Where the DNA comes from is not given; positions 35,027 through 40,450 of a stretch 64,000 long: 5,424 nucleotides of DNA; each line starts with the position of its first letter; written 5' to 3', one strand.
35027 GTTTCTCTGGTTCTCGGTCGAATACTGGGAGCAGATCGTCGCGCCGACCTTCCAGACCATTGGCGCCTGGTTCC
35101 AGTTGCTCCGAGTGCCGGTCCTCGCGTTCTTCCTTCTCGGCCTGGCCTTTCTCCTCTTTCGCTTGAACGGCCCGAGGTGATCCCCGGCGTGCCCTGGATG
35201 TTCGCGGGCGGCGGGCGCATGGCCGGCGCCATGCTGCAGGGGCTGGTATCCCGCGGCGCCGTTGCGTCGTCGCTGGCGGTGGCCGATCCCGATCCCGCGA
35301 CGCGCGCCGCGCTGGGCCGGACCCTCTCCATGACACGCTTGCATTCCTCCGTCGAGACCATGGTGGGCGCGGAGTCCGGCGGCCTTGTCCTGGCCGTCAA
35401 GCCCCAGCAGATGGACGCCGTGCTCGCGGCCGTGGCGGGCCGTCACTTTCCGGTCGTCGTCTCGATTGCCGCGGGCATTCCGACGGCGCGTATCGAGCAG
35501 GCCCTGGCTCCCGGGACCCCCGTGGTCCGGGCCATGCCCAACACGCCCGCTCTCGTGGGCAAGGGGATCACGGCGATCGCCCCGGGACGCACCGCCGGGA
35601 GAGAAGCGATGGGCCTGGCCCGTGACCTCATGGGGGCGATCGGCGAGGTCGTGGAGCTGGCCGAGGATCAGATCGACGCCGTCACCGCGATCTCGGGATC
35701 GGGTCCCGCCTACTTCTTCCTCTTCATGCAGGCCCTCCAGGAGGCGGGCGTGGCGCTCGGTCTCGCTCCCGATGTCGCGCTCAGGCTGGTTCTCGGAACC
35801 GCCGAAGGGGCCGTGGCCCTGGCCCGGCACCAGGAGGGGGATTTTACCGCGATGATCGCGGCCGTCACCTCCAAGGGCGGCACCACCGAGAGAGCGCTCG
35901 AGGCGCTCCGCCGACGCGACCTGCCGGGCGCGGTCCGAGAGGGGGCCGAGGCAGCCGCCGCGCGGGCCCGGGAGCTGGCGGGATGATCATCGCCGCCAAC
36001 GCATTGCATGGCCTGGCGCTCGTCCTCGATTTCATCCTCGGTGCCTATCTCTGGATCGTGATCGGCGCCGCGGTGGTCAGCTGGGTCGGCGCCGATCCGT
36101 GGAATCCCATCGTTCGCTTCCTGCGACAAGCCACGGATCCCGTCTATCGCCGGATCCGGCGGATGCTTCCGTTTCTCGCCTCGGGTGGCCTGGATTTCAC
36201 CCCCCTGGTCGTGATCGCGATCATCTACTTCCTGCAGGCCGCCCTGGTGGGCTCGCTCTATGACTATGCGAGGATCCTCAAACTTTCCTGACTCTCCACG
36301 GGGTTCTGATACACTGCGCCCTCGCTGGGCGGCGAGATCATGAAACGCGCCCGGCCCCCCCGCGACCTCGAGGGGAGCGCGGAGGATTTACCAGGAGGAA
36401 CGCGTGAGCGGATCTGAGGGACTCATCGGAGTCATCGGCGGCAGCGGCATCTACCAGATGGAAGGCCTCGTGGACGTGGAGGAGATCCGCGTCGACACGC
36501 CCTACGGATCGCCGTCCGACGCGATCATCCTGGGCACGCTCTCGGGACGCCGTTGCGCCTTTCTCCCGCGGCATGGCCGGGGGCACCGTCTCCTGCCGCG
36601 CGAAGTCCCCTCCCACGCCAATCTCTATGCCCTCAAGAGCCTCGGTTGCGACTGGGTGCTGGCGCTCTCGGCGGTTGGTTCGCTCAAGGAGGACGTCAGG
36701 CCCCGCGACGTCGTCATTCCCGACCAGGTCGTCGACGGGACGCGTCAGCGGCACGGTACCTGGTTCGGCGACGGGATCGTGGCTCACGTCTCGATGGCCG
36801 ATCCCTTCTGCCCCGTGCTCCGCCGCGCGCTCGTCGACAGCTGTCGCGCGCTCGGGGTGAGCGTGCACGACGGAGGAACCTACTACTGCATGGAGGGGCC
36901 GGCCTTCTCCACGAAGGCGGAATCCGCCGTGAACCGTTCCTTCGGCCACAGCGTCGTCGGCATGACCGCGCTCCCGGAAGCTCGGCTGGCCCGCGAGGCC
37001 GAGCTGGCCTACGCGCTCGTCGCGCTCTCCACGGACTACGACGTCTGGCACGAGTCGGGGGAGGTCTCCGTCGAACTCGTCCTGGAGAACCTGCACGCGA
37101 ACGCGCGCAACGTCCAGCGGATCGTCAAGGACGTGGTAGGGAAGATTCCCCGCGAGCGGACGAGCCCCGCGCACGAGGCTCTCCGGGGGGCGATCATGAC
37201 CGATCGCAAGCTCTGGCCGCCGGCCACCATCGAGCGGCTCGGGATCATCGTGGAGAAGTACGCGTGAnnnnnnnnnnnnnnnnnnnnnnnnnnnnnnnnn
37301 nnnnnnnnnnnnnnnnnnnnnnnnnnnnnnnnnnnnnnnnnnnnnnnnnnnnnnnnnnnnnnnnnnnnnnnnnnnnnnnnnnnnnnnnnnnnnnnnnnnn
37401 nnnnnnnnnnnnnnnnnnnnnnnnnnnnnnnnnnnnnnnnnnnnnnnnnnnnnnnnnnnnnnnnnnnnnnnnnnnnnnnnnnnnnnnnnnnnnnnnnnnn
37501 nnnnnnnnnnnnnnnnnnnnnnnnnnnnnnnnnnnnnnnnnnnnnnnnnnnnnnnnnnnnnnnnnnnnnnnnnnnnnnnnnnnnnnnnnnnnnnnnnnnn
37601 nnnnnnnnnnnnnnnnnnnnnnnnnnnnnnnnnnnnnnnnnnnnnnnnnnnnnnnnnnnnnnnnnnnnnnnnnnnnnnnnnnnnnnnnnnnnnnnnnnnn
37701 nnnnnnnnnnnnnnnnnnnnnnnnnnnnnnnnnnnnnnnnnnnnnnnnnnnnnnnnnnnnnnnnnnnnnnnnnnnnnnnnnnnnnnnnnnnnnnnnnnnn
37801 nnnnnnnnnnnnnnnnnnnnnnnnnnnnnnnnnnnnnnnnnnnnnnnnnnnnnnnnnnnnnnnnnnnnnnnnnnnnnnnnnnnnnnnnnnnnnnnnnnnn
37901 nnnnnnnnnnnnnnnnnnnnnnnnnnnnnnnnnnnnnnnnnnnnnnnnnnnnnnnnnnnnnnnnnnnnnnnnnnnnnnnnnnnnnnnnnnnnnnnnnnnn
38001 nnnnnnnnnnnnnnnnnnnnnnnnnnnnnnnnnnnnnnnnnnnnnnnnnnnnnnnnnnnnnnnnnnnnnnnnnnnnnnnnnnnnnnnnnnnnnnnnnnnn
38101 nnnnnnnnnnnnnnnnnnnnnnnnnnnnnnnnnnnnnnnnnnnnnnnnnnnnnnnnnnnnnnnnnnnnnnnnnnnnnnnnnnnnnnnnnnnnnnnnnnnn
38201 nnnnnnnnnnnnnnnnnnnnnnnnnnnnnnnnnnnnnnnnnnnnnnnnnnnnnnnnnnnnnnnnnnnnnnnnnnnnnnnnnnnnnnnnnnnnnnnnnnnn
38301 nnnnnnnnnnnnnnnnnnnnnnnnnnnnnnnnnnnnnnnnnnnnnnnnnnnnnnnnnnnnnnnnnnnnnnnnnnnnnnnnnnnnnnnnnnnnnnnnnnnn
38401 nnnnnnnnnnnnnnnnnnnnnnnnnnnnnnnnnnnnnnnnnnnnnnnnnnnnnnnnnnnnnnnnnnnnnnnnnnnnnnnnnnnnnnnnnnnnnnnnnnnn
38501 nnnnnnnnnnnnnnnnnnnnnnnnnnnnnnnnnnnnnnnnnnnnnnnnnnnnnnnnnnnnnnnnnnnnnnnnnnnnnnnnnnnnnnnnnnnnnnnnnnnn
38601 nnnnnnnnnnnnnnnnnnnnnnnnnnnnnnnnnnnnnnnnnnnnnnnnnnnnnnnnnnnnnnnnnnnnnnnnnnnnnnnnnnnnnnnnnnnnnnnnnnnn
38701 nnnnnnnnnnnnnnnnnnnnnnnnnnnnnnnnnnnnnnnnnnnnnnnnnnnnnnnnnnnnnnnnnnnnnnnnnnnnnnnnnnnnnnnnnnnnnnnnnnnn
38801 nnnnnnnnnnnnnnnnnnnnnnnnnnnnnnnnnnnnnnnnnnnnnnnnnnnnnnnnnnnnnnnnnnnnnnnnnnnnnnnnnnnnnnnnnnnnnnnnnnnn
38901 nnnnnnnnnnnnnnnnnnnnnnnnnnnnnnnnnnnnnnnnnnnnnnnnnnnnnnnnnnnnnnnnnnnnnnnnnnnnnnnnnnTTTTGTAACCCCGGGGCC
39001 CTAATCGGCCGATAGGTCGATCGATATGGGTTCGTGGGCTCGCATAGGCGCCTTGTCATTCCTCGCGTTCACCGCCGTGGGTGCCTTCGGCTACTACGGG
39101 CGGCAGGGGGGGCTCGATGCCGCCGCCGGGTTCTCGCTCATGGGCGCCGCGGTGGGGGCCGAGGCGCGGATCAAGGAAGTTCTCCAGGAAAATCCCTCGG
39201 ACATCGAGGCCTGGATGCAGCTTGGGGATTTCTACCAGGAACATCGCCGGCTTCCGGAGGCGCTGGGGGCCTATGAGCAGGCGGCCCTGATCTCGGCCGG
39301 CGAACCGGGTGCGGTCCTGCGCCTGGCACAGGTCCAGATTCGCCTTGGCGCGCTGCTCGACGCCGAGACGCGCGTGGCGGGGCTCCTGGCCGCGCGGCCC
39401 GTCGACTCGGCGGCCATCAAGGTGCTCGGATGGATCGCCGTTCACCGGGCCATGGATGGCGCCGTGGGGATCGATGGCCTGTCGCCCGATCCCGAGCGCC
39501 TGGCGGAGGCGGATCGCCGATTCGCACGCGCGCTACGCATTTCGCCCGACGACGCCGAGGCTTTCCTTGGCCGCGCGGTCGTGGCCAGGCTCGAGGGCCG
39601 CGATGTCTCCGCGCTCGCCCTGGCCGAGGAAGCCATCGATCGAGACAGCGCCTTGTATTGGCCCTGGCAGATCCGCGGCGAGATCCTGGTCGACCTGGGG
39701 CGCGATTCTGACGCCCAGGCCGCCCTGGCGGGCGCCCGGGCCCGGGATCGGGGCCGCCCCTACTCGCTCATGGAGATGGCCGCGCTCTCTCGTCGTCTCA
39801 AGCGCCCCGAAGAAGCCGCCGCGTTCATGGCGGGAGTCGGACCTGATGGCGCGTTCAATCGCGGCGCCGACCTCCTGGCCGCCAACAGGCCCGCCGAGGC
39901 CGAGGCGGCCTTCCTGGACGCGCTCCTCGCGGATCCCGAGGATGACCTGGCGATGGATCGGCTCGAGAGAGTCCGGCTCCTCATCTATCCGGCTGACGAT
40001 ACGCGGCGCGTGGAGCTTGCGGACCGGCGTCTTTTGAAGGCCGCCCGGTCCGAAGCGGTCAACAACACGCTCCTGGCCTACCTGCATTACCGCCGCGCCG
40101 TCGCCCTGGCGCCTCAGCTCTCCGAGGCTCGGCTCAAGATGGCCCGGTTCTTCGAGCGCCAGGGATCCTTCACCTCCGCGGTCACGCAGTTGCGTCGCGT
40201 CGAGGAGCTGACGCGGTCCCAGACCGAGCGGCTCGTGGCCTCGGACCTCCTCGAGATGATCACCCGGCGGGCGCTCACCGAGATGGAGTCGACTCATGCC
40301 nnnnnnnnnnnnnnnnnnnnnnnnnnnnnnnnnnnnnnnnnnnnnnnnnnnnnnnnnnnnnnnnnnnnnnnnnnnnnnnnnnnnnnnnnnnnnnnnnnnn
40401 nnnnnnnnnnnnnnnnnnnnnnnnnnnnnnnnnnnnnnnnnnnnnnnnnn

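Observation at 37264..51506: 14-kb co-directional block: degenerate c-di-GMP-sensing secretion ATPase + TPR scaffolds + OMP-TPR fusion + two ComEA-HhH coiled-coil proteins + lipoprotein + ankyrin. Candidate undescribed envelope / extracellular-DNA module.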

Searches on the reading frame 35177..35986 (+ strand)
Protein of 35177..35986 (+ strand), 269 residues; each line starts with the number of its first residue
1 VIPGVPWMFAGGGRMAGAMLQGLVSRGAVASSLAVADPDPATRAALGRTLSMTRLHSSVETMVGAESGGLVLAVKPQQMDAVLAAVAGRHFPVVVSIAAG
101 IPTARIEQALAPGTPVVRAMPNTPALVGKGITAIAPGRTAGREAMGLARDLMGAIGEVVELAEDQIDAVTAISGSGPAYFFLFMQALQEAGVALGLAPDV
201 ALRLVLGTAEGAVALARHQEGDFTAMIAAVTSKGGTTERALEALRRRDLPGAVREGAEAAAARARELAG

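Call 7: search_protein_families(library=pfam, proteins=[window:35177-35986:+], max_evalue=0.001)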
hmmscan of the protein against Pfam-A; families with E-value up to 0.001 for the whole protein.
window:35177-35986:+ (269 aa): 2 families
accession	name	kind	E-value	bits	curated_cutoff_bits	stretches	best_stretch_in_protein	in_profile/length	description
PF14748.11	P5CR_dimer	-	4.6e-32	110.9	25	1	163-267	1-105/105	Pyrroline-5-carboxylate reductase dimerisation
PF03807.23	F420_oxidored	-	2.3e-09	38.2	21.6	1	9-100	4-94/94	NADP oxidoreductase coenzyme F420-dependent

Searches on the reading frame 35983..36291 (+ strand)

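Call 16: search_protein_families(library=pfam, proteins=[window:35983-36291:+], max_evalue=0.001)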
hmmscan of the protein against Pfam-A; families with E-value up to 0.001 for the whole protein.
window:35983-36291:+ (102 aa): 1 family
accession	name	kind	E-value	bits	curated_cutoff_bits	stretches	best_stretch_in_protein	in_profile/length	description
PF02325.22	YGGT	-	2.5e-19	69.9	27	1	17-86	2-68/70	YGGT family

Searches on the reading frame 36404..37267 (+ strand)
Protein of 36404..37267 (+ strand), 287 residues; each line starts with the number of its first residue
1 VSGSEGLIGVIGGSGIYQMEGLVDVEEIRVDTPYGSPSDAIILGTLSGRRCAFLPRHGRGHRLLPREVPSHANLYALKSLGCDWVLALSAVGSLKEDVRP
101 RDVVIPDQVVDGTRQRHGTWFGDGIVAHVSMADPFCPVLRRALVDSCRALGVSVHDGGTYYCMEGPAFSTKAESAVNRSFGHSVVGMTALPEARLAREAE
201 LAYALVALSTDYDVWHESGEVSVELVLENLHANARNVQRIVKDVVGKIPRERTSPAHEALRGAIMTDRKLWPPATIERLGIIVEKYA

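Call 4: search_protein_families(library=pfam, proteins=[window:36404-37267:+], max_evalue=0.01)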
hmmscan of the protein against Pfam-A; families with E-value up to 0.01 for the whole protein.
window:36404-37267:+ (287 aa): 1 family
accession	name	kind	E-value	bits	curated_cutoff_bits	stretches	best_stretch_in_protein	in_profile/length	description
PF01048.26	PNP_UDP_1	-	1.8e-45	155.6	25.1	1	8-245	2-232/233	Phosphorylase superfamily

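Call 5: search_protein_families(library=ncbifam, proteins=[window:36404-37267:+], max_evalue=0.01)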
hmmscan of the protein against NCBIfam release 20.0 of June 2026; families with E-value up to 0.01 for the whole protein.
window:36404-37267:+ (287 aa): 11 families
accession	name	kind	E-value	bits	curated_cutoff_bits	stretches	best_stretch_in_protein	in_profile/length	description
NF005657.0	PRK07432.1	equivalog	1.9e-115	385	453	1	7-286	5-289/291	S-methyl-5'-thioadenosine phosphorylase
NF006492.0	PRK08931.1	equivalog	4.7e-98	328.2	437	1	6-283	4-285/291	S-methyl-5'-thioadenosine phosphorylase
TIGR01694.1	MTAP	equivalog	5.6e-95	317.3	274.85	1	8-247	2-240/240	S-methyl-5'-thioadenosine phosphorylase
NF006334.0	PRK08564.1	equivalog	8.1e-92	307.1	382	1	7-264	9-266/267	S-methyl-5'-thioadenosine phosphorylase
NF005876.0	PRK07823.1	equivalog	3.3e-79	265.8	306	1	5-261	5-258/267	S-methyl-5'-thioadenosine phosphorylase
NF006599.0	PRK09136.1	equivalog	1.9e-62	210.7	223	1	8-246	4-245/247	S-methyl-5'-thioinosine phosphorylase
NF006054.0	PRK08202.1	equivalog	9e-19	68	218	1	41-247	67-273/274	purine-nucleoside phosphorylase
TIGR01697.1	PNPH-PUNA-XAPA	subfamily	4.8e-17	62.1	197.1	1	40-245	42-246/247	inosine/guanosine/xanthosine phosphorylase family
TIGR01698.1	PUNP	equivalog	1.6e-14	54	302.6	1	73-245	74-244/245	purine-nucleoside phosphorylase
TIGR01700.1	PNPH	equivalog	2.7e-11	43.4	293.35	1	40-245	42-248/249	purine nucleoside phosphorylase I, inosine and guanosine-specific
TIGR01699.1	XAPA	equivalog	9e-10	38.5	370.9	1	39-208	41-210/248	xanthosine phosphorylase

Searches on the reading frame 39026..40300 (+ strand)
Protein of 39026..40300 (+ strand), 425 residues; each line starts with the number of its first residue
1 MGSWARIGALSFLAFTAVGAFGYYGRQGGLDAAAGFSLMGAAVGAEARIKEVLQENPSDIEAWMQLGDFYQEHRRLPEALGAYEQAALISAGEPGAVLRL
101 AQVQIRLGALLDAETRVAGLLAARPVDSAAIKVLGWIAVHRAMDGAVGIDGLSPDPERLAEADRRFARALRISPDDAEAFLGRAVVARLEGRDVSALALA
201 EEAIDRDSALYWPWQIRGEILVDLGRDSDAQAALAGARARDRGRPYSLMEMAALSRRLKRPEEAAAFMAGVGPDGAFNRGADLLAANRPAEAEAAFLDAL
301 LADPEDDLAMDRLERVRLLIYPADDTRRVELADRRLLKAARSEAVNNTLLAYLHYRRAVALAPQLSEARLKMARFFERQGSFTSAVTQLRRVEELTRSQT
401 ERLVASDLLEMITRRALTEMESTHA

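Call 27: search_protein_families(library=pfam, proteins=[window:39026-40300:+], max_evalue=5)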
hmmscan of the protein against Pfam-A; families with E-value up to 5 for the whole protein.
window:39026-40300:+ (425 aa): 19 families
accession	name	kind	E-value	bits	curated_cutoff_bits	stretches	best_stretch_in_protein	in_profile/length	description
PF14559.12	TPR_19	-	1.6e-16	60.8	25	6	74-131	5-62/68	Tetratricopeptide repeat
PF13432.12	TPR_16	-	1.2e-11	45.3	32.7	5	45-88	16-58/65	Tetratricopeptide repeat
PF13431.12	TPR_17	-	2.2e-11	43.5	24.4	3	50-80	3-33/34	Tetratricopeptide repeat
PF07719.23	TPR_2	-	2.8e-10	39.9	27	2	61-88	2-29/34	Tetratricopeptide repeat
PF23914.1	TPR_CcmH_CycH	-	1.1e-08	35.6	42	1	51-141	41-134/158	Cytochrome c-type biogenesis protein H TPR domain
PF13428.12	TPR_14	-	1.1e-08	35.4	23.5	5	61-103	2-44/44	Tetratricopeptide repeat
PF13414.12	TPR_11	-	6e-08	32.7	26.8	1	161-186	12-37/42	TPR repeat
PF00515.34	TPR_1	-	6.8e-07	29.3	27.8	2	61-86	2-27/34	Tetratricopeptide repeat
PF01239.28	PPTA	-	0.00018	21.5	29.5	1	196-221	4-29/32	Protein prenyltransferase alpha subunit repeat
PF13181.12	TPR_8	-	0.00092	19.6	25.7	0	61-89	2-30/34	Tetratricopeptide repeat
PF13424.12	TPR_12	-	0.0015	19.1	30.1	2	61-112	4-56/77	Tetratricopeptide repeat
PF12895.13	ANAPC3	-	0.0048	17.6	27.2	1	351-403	8-60/82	Anaphase-promoting complex, cyclosome, subunit 3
PF10602.15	RPN7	-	0.024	14.7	29.6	0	61-108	37-83/174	26S proteasome subunit RPN7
PF23241.1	HAT_PRP39_C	-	0.035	14.6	33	1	354-402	80-129/139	PRP39 C-terminal HAT repeat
PF22860.2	DUF7017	-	0.04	14.4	27.5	0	40-75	15-50/141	Domain of unknown function (DUF7017)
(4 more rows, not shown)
